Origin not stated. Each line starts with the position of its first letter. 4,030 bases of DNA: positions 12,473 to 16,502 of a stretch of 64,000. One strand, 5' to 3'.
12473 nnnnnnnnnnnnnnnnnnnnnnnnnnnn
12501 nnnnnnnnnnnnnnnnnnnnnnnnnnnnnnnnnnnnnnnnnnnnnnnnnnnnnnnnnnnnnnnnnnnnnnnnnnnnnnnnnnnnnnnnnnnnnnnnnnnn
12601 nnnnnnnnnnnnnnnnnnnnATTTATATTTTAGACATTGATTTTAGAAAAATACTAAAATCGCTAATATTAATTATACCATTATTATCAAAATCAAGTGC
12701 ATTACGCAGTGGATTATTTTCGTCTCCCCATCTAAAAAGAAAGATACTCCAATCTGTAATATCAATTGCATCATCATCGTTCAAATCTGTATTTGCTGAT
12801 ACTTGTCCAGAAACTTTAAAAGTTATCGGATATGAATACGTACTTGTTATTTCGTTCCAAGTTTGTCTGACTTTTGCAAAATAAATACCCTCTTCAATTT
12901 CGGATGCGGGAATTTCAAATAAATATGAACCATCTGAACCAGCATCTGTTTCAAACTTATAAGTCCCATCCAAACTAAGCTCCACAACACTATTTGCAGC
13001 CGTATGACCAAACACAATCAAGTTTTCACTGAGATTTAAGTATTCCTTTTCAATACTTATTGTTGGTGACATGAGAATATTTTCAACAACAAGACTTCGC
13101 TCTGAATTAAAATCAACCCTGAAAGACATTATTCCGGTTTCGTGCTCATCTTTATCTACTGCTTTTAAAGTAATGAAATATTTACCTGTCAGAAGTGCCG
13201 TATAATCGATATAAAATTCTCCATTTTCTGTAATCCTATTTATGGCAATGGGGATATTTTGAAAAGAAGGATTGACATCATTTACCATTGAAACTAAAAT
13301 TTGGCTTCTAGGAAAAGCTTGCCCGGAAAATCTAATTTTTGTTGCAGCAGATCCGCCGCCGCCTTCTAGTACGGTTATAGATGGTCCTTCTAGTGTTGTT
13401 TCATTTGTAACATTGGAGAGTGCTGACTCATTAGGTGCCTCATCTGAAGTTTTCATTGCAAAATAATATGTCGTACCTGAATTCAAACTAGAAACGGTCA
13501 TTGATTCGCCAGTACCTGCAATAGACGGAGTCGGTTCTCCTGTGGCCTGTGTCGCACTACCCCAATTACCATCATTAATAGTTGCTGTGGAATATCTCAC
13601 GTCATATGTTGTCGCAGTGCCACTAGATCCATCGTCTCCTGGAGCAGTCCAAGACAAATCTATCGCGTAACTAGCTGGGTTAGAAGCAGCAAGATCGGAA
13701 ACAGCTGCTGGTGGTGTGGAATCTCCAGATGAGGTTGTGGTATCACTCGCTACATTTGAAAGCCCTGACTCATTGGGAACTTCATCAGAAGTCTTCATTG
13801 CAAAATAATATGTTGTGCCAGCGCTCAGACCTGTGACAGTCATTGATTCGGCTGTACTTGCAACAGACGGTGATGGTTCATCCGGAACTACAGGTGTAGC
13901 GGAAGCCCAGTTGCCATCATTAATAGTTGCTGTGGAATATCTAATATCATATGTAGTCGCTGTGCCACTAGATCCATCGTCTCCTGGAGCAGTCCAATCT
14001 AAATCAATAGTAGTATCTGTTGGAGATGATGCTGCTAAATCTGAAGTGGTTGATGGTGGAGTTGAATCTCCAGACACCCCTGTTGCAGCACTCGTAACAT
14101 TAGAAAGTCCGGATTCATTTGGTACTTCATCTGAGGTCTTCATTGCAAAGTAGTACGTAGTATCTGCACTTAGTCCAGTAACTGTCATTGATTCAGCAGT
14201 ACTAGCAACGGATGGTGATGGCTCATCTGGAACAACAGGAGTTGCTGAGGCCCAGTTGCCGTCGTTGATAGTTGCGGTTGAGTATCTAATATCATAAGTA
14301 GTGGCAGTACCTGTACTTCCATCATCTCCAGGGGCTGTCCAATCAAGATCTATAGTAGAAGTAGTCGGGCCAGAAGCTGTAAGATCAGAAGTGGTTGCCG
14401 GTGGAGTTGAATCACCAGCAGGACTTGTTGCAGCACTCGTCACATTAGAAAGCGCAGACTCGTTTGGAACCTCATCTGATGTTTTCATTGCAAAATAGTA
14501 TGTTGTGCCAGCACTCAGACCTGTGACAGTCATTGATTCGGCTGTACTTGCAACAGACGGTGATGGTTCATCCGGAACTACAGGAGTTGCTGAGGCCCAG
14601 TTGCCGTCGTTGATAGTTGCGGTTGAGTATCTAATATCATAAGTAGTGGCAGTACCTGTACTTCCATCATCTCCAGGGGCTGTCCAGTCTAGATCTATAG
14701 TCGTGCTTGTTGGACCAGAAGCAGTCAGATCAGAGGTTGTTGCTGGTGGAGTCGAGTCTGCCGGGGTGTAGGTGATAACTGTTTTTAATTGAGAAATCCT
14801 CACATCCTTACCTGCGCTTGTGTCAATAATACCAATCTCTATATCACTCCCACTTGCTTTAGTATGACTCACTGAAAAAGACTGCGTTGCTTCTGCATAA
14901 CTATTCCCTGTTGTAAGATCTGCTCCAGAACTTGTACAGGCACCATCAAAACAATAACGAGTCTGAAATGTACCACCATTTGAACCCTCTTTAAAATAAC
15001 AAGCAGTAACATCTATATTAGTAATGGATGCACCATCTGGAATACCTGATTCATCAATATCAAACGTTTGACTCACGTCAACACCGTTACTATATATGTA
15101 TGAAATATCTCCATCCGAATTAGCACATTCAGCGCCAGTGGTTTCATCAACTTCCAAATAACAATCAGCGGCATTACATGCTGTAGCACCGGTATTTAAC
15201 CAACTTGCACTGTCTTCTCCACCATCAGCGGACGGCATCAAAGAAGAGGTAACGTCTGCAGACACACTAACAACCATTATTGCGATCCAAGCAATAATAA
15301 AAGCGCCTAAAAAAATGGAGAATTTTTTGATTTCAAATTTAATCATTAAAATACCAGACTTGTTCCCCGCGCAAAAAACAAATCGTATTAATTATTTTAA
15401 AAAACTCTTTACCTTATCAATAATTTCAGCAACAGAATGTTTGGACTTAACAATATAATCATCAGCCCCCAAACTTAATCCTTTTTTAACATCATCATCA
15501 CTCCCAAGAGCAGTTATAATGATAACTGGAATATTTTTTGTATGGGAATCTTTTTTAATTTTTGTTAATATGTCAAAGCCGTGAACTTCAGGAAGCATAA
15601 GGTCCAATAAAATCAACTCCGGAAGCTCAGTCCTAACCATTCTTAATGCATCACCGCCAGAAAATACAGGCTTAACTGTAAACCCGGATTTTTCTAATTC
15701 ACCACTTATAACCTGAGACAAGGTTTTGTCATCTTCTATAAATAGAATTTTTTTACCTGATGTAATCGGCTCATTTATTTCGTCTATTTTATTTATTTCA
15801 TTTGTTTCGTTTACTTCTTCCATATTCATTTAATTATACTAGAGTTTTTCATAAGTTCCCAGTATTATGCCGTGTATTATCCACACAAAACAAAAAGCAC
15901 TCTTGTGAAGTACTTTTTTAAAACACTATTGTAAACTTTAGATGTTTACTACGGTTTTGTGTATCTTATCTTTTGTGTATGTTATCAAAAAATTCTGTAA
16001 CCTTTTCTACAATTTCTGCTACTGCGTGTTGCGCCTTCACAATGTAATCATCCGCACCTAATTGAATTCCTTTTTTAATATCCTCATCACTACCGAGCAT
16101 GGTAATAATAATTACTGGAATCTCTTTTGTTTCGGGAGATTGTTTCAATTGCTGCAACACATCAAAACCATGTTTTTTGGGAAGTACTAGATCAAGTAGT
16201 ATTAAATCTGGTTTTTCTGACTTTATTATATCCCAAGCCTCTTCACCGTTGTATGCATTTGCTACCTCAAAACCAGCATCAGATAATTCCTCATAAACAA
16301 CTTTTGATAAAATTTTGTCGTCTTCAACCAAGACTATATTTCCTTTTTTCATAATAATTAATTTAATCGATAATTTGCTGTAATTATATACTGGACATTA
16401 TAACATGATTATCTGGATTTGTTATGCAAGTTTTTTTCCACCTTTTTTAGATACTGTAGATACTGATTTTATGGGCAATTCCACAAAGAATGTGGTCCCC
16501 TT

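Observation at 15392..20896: Horizontally acquired-looking FliA/sigma-28 gene heading a locus of three CheY-like REC-only proteins, a PAS histidine kinase and surface adhesins, with no flagellar or chemotaxis genes in sight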

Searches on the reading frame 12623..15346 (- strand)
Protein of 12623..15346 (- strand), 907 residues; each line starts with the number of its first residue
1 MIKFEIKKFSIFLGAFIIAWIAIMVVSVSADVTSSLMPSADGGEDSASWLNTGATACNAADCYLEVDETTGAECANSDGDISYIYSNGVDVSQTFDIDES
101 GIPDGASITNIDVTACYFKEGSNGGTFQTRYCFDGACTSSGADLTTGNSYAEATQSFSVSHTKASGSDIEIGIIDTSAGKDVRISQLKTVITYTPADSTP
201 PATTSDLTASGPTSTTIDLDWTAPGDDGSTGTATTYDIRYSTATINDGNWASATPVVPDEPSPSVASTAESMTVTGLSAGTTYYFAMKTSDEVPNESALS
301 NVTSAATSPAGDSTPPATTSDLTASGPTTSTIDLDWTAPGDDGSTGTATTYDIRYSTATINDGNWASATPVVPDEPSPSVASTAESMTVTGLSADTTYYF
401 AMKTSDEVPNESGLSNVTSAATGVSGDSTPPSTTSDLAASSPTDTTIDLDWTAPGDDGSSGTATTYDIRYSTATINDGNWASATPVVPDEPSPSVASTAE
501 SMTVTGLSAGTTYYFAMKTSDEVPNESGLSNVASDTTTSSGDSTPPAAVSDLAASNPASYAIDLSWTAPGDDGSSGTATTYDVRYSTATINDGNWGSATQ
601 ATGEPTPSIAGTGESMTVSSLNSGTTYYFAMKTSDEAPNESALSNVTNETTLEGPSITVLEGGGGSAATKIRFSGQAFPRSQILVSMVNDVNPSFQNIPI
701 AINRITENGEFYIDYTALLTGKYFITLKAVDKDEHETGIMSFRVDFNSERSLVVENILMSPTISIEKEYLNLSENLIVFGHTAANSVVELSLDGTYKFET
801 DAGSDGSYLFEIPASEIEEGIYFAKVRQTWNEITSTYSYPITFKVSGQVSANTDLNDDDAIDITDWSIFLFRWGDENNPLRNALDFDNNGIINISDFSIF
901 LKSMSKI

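Call 3: search_protein_families(library=pfam, proteins=[window:12623-15346:-], max_evalue=0.01)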
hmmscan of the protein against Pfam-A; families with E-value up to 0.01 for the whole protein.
window:12623-15346:- (907 aa): 6 families
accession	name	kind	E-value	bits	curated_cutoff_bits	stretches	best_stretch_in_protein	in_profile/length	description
PF00041.27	fn3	-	9.5e-32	109.5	25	4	205-289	4-68/84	Fibronectin type III domain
PF16656.11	Pur_ac_phosph_N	-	1.1e-15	58.4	30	4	207-300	6-86/93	Purple acid Phosphatase, N-terminal domain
PF10179.15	NDNF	-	2.6e-08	34.4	27.3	0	269-307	88-126/127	Neuron-derived neurotrophic factor, first Fn(III) domain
PF16655.11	PhoD_N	-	7.5e-05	23.6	30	0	271-292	60-81/90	PhoD-like phosphatase, N-terminal domain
PF25788.1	Ig_Rha78A_N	-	0.00026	21.7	27.4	0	562-647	20-97/105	Rha78A-like, N-terminal immunoglobulin domain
PF08033.17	Sec23_BS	-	0.0079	17.2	33.5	0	579-640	4-56/86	Sec23/Sec24 beta-sandwich domain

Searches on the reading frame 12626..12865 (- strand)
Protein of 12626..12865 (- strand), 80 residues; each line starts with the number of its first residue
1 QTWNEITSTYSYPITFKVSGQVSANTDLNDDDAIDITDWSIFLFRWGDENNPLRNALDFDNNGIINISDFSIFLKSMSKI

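Call 80: search_protein_families(library=pfam, proteins=[window:12626-12865:-], max_evalue=10)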
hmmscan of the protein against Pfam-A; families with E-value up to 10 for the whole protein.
seq(80 aa): 6 families
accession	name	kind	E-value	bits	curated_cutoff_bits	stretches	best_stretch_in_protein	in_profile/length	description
PF00404.24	Dockerin_1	-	0.011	16.4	22.9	1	26-72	2-51/57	Dockerin type I domain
PF13405.12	EF-hand_6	-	0.012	15.7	25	1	56-77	8-29/30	EF-hand domain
PF00036.39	EF-hand_1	-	0.024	14.6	25.4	1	56-77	8-29/29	EF hand domain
PF13499.12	EF-hand_7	-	0.039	14.7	30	1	27-73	12-65/67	EF-hand domain pair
PF13833.12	EF-hand_8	-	0.045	13.9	28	1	56-75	33-52/54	EF-hand domain pair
PF02761.20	Cbl_N2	-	0.059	14.4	22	1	48-75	41-68/84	CBL proto-oncogene N-terminus, EF hand-like domain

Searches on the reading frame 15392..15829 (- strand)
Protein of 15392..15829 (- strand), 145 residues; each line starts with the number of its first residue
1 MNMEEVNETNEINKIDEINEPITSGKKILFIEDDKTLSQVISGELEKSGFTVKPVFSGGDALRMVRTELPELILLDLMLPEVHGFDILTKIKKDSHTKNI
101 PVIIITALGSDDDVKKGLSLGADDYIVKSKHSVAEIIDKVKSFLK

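Call 3: search_protein_families(library=pfam, proteins=[window:15392-15829:-], max_evalue=0.01)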
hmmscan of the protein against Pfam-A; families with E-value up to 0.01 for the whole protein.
window:15392-15829:- (145 aa): 1 family
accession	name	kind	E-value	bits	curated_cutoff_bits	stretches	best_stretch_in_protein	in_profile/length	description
PF00072.30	Response_reg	-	3.4e-23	82.4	30.2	1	28-137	1-107/111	Response regulator receiver domain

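Call 4: search_protein_families(library=ncbifam, proteins=[window:15392-15829:-], max_evalue=0.01)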
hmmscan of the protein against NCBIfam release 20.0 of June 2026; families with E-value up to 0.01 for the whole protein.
window:15392-15829:- (145 aa): 98 families (the best 25 are shown)
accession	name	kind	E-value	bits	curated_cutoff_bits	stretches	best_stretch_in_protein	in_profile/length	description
TIGR02154.1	PhoB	equivalog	2.7e-29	102.1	296.2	1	26-144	3-120/226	phosphate regulon transcriptional regulator PhoB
NF053854.1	RespRegPhoBBctds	equivalog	1.1e-27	96.9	270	1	28-145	1-116/225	two-component system response regulator PhoB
NF007135.0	PRK09581.1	equivalog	9.3e-25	87.3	474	1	27-143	4-119/457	PleD family two-component system response regulator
NF040534.1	resp_reg_YycF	equivalog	2.1e-24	86.1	340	1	26-144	1-115/231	response regulator YycF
NF040689.1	MtrAB_MtrA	equivalog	3.1e-24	85.5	300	1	28-144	1-113/219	MtrAB system response regulator MtrA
NF033117.2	vanR_ACDEGLN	exception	8.6e-24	84.4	350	1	28-144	1-113/226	VanR-ABDEGLN family response regulator transcription factor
NF041733.1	resp_reg_CseB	equivalog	7e-23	81.2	350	1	27-144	2-115/228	two-component system response regulator CseB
NF045944.1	ResRegRpaBCyano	equivalog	1.1e-22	80.6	330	1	29-144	1-112/229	response regulator transcription factor RpaB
NF000403.1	vanR-C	exception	1.4e-22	80.4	480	1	26-144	3-117/231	vancomycin resistance response regulator transcription factor VanR-C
NF045991.1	RespRegCtrARhodob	equivalog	2.1e-21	76.7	350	1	27-142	2-114/224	response regulator transcription factor CtrA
NF007982.1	PRK10710.1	equivalog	4.2e-21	75.6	380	1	24-145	6-123/235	envelope stress response regulator BaeR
TIGR01387.1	cztR_silR_copR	subfamily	7.2e-21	74.8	279.2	1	28-144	1-114/218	heavy metal response regulator transcription factor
NF033120.0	vanR_FM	exception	3.5e-20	72.6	460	1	27-142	5-116/231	vancomycin resistance response regulator transcription factor, VanR-F/VanR-M family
NF007346.1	PRK09836.1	equivalog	4.3e-20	72.5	420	1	27-145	2-117/227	copper/silver response regulator transcription factor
NF008296.0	PRK11083.1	equivalog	7.7e-20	71.3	273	1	26-145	4-119/228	two-component system response regulator CreB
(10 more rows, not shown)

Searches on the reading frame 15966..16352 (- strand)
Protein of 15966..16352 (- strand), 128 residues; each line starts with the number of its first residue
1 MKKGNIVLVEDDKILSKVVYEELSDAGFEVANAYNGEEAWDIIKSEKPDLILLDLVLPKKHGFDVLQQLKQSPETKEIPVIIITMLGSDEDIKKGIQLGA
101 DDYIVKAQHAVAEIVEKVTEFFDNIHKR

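Call 3: search_protein_families(library=pfam, proteins=[window:15966-16352:-], max_evalue=0.01)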
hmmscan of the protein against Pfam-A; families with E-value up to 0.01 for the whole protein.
window:15966-16352:- (128 aa): 1 family
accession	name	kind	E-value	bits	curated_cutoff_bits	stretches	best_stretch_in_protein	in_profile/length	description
PF00072.30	Response_reg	-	9.7e-27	93.8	30.2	1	6-117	1-109/111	Response regulator receiver domain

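Call 4: search_protein_families(library=ncbifam, proteins=[window:15966-16352:-], max_evalue=0.01)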
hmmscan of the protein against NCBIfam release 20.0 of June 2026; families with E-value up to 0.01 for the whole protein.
window:15966-16352:- (128 aa): 102 families (the best 25 are shown)
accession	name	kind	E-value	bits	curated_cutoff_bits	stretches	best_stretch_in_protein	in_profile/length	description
TIGR02154.1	PhoB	equivalog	7.6e-28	97.3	296.2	1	5-119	4-117/226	phosphate regulon transcriptional regulator PhoB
NF007135.0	PRK09581.1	equivalog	3.2e-25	88.9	474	1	5-108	4-107/457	PleD family two-component system response regulator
NF045944.1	ResRegRpaBCyano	equivalog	4.5e-24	85.1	330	1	8-107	2-98/229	response regulator transcription factor RpaB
NF040534.1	resp_reg_YycF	equivalog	6e-23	81.3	340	1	5-118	2-111/231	response regulator YycF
NF053854.1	RespRegPhoBBctds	equivalog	3.6e-22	78.8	270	1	6-119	1-112/225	two-component system response regulator PhoB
NF008199.0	PRK10955.1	equivalog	4.1e-22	79.2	341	1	5-115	3-108/232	envelope stress response regulator transcription factor CpxR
NF040689.1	MtrAB_MtrA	equivalog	9.1e-22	77.5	300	1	6-118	1-109/219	MtrAB system response regulator MtrA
NF033117.2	vanR_ACDEGLN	exception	2.4e-20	73.1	350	1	6-118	1-109/226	VanR-ABDEGLN family response regulator transcription factor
NF045717.1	DVU0259_DivK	exception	5.5e-20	71.7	160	1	5-96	4-96/117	DVU0259 family response regulator domain-containing protein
NF041733.1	resp_reg_CseB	equivalog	5.8e-20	71.6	350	1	5-109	2-103/228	two-component system response regulator CseB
NF007346.1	PRK09836.1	equivalog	8e-20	71.6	420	1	6-119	3-113/227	copper/silver response regulator transcription factor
TIGR01387.1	cztR_silR_copR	subfamily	1e-19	71.1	279.2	1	6-121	1-113/218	heavy metal response regulator transcription factor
NF051850.1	RespRegRprY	equivalog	2.6e-19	69.6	370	1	4-119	5-117/234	response regulator transcription factor RprY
NF045991.1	RespRegCtrARhodob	equivalog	2.7e-19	69.8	350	1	6-115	3-109/224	response regulator transcription factor CtrA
NF038297.2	hybrid_HK_HrmK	equivalog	3.6e-19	68.9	725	1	3-107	490-594/607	hybrid histidine kinase/response regulator HrmK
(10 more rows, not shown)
